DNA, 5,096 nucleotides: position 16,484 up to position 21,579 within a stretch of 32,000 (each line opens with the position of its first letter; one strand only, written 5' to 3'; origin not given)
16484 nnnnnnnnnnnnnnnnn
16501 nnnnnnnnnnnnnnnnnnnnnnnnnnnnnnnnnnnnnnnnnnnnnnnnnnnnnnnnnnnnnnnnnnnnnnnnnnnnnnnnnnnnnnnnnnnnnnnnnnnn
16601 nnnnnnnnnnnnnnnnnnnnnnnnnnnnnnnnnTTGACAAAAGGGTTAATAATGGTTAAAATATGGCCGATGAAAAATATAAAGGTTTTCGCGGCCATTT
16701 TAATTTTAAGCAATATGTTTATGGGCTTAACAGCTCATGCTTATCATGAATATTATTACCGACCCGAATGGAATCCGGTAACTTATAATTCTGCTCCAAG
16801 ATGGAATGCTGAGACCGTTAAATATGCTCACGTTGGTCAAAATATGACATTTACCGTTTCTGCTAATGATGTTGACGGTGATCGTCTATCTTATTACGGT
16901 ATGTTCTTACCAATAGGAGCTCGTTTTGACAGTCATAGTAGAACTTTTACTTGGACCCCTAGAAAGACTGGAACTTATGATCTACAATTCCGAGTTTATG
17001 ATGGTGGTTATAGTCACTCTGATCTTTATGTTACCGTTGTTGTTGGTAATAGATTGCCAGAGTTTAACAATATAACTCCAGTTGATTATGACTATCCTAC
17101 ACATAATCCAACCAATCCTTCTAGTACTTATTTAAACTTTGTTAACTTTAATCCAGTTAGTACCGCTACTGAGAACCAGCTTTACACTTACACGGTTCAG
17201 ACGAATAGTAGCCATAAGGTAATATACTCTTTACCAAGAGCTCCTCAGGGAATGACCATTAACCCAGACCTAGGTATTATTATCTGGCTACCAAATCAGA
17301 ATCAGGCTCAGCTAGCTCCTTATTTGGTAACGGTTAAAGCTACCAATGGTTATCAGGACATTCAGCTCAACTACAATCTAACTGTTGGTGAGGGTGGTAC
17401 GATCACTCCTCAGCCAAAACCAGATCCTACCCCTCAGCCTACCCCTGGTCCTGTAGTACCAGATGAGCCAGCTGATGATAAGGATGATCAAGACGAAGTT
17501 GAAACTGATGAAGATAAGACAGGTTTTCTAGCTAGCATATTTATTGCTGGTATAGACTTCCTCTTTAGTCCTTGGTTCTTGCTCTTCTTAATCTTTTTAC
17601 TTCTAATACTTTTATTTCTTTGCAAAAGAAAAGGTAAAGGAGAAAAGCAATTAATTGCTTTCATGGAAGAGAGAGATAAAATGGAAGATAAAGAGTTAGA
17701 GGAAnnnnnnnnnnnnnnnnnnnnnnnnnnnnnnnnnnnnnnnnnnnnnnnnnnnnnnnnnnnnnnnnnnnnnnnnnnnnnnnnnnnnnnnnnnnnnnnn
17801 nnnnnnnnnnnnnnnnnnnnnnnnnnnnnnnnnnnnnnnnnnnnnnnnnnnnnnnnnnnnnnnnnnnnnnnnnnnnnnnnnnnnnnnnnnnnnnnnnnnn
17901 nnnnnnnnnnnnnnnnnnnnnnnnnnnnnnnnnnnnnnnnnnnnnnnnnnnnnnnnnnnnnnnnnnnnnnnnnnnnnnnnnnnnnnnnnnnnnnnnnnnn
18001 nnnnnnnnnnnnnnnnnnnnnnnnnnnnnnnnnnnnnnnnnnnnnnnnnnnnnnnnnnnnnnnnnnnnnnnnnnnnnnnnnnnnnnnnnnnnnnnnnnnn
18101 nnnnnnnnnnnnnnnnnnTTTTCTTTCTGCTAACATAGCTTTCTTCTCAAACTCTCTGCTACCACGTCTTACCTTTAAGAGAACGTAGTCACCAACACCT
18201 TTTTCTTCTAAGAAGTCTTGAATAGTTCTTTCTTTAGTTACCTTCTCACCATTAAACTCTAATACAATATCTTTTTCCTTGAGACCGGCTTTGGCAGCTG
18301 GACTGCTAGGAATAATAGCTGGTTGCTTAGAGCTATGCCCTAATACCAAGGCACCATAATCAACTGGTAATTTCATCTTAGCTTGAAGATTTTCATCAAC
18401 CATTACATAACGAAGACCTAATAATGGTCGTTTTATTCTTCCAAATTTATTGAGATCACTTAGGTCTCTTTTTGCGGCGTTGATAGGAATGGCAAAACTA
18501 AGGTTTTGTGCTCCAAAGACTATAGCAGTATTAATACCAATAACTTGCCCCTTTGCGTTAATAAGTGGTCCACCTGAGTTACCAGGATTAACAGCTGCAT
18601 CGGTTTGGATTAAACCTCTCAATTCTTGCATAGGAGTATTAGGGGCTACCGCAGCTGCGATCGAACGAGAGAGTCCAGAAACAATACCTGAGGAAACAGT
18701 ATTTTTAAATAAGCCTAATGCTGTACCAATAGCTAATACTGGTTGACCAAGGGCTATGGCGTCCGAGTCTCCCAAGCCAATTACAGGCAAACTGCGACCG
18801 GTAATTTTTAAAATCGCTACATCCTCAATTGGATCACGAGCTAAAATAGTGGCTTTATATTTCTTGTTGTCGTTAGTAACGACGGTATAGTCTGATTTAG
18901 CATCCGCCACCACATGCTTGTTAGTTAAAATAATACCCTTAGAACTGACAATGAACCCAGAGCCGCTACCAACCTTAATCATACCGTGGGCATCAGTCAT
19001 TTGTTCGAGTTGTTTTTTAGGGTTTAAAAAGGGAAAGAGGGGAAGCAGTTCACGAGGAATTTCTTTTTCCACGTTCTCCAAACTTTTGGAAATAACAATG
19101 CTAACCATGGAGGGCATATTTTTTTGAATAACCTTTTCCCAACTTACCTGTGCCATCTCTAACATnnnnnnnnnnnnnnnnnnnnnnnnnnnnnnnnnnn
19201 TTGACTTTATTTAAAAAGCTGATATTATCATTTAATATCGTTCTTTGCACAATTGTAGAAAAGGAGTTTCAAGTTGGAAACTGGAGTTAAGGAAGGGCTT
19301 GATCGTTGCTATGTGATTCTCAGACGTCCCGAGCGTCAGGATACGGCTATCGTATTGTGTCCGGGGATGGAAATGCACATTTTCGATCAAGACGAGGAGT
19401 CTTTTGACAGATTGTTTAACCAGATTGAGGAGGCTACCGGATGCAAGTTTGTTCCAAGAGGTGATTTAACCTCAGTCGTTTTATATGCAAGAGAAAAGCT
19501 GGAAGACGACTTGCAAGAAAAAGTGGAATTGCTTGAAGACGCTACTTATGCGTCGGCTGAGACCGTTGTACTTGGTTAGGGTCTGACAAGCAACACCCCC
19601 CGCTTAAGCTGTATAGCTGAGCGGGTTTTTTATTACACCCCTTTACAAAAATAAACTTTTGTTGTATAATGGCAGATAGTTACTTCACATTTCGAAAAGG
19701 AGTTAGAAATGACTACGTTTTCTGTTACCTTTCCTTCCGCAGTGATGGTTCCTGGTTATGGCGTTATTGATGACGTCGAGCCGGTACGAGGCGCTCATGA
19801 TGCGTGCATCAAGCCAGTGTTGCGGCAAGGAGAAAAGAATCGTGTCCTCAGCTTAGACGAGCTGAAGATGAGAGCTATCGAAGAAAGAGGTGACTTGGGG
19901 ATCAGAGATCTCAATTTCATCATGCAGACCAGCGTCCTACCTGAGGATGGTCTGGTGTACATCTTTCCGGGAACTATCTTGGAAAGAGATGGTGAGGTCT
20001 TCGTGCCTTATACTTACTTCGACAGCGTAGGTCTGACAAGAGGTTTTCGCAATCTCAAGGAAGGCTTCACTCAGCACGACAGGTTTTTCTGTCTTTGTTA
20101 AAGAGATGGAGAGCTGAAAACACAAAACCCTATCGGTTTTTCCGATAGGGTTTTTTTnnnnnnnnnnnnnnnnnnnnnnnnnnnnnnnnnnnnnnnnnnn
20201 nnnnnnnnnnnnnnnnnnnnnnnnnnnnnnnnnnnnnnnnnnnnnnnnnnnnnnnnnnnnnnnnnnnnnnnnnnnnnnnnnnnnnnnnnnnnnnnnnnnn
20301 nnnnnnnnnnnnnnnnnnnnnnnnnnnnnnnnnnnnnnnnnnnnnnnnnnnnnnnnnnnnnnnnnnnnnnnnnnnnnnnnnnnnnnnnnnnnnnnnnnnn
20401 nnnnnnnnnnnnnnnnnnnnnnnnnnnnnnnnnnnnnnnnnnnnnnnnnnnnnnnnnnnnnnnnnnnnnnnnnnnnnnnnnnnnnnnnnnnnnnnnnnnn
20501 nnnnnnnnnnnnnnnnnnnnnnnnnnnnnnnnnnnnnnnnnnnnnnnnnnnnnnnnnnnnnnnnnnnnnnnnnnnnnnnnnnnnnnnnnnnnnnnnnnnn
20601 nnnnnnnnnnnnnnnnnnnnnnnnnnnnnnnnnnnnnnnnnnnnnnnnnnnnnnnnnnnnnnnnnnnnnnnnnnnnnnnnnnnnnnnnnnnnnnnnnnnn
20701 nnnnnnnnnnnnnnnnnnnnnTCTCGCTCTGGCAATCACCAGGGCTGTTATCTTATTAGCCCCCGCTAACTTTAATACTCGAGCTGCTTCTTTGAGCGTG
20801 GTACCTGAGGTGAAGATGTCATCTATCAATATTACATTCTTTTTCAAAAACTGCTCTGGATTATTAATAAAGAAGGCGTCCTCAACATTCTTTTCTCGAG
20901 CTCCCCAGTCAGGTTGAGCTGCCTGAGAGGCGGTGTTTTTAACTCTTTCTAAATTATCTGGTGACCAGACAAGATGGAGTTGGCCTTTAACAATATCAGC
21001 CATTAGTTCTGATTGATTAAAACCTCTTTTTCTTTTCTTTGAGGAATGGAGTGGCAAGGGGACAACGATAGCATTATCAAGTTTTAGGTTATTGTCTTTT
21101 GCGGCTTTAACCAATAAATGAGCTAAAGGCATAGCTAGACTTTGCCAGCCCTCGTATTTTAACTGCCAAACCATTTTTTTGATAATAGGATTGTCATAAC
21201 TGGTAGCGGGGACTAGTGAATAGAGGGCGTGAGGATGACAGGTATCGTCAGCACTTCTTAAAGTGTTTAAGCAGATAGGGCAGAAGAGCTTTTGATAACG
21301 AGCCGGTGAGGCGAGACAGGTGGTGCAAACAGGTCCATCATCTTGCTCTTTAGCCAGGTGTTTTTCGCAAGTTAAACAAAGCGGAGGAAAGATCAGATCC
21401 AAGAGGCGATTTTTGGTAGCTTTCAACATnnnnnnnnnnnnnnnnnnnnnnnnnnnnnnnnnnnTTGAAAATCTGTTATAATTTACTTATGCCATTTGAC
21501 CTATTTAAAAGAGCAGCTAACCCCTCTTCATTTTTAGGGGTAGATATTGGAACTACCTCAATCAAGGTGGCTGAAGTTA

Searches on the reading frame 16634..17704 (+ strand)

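Call 83: search_protein_families(library=pfam, proteins=[window:16634-17704:+], max_evalue=0.001)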
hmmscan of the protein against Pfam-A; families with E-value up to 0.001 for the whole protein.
window:16634-17704:+ (357 aa): 4 families
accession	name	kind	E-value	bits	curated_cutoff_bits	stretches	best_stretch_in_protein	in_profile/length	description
PF05345.18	He_PIG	-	1.6e-17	64.1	24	2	173-251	8-95/96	Putative Ig domain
PF17963.7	Big_9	-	2.2e-07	32.1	23.6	1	52-128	1-81/89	Bacterial Ig domain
PF00801.26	PKD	-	0.00062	20.2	23.5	1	63-135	9-78/80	PKD domain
PF17892.7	Cadherin_5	-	0.00085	19.5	26.5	0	52-129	2-89/98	Cadherin-like domain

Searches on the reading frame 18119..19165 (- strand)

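Call 83: search_protein_families(library=pfam, proteins=[window:18119-19165:-], max_evalue=0.001)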
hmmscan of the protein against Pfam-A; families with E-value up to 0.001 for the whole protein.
window:18119-19165:- (349 aa): 5 families
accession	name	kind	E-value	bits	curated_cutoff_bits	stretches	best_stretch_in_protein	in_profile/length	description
PF13365.12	Trypsin_2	-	6.2e-35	121.5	27.6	1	68-211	1-144/144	Trypsin-like peptidase domain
PF00089.32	Trypsin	-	6.6e-17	62.5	20.6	1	63-230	18-215/220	Trypsin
PF13180.12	PDZ_2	-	7e-09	36.3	27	1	258-338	12-73/80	PDZ domain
PF17820.7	PDZ_6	-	1.4e-07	31.6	27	1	283-334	4-54/54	PDZ domain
PF10459.15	Peptidase_S46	-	1.9e-06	27.3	22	0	52-89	30-70/698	Peptidase S46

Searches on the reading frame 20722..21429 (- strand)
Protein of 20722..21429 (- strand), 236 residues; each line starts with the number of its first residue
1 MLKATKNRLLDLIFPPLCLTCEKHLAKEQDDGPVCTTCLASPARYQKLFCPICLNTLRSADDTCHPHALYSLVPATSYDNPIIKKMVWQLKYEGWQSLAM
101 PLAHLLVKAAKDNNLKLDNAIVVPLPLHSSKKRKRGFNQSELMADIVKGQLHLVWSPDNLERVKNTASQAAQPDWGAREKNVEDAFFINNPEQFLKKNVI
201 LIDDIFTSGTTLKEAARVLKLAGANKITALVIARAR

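Call 83: search_protein_families(library=pfam, proteins=[window:20722-21429:-], max_evalue=0.001)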
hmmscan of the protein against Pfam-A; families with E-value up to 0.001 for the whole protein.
window:20722-21429:- (236 aa): 2 families
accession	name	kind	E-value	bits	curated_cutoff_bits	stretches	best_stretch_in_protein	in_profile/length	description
PF00156.33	Pribosyltran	-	1.9e-07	31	26.3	1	178-234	79-125/158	Phosphoribosyl transferase domain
PF18912.6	DZR_2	-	1.7e-06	28.2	27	1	9-64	1-52/56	Double zinc ribbon domain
